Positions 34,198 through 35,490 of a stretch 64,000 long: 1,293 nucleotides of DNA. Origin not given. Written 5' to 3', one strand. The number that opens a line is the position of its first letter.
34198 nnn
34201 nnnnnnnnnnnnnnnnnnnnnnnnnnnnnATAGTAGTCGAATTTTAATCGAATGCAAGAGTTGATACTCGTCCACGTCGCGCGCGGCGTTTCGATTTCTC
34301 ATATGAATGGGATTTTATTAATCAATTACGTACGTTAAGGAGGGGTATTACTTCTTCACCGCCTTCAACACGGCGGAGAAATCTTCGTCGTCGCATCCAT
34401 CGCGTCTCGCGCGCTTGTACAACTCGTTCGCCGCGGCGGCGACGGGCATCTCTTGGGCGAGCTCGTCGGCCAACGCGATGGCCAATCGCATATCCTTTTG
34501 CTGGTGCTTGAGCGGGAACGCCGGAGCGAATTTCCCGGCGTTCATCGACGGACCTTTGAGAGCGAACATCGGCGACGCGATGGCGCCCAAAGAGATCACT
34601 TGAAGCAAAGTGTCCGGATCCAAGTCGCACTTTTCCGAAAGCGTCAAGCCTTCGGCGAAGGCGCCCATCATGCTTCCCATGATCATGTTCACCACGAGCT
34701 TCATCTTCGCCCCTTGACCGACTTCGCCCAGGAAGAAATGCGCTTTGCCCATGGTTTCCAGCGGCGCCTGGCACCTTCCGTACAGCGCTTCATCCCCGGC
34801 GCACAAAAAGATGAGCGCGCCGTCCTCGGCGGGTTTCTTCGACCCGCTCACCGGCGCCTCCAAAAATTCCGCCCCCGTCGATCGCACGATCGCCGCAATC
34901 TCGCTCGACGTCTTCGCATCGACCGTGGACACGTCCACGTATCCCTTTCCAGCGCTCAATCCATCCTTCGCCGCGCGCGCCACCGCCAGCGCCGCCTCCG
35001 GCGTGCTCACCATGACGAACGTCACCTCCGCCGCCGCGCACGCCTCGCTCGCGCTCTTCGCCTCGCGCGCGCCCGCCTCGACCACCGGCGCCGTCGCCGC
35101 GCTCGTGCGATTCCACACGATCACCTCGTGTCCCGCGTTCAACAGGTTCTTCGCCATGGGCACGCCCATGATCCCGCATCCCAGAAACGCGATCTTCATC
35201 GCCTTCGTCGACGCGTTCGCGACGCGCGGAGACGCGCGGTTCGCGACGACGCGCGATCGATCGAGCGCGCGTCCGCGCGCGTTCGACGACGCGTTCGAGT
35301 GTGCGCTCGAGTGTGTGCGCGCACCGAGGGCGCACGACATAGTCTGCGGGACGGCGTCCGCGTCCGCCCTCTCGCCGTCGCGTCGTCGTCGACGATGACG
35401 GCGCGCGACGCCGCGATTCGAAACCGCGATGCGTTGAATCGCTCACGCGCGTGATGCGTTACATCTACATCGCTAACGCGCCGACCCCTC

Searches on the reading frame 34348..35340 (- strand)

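Call 18: search_protein_families(library=pfam, proteins=[window:34348-35340:-], max_evalue=0.01)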
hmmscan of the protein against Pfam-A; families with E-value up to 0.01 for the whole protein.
window:34348-35340:- (330 aa): 10 families
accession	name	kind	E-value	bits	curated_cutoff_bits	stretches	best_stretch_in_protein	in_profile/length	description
PF03446.21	NAD_binding_2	-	1.2e-39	136.3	21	1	49-202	1-157/161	NAD binding domain of 6-phosphogluconate dehydrogenase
PF14833.11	NAD_binding_11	-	1.2e-28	100.2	30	1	208-327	1-121/122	NAD-binding of NADP-dependent 3-hydroxyisobutyrate dehydrogenase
PF03807.23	F420_oxidored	-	1.4e-10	42.1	21.6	1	49-138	1-92/94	NADP oxidoreductase coenzyme F420-dependent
PF07991.19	KARI_N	-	4.6e-05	23.5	20.6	1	47-115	4-70/165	Acetohydroxy acid isomeroreductase, NADPH-binding domain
PF01488.26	Shikimate_DH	-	0.0002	21.9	24.3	1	44-118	9-90/138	Shikimate / quinate 5-dehydrogenase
PF02826.25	2-Hacid_dh_C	-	0.0011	18.8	25.1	1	38-112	27-100/178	D-isomer specific 2-hydroxyacid dehydrogenase, NAD binding domain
PF02558.23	ApbA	-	0.0021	18.1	22.2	1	50-92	1-42/150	Ketopantoate reductase PanE/ApbA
PF03721.20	UDPG_MGDP_dh_N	-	0.0025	17.8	27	0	48-75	1-28/187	UDP-glucose/GDP-mannose dehydrogenase family, NAD binding domain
PF02737.24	3HCDH_N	-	0.0028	18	22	1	49-99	1-51/180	3-hydroxyacyl-CoA dehydrogenase, NAD binding domain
PF02153.23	PDH_N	-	0.006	16.5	26.5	1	63-169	2-109/154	Prephenate dehydrogenase, nucleotide-binding domain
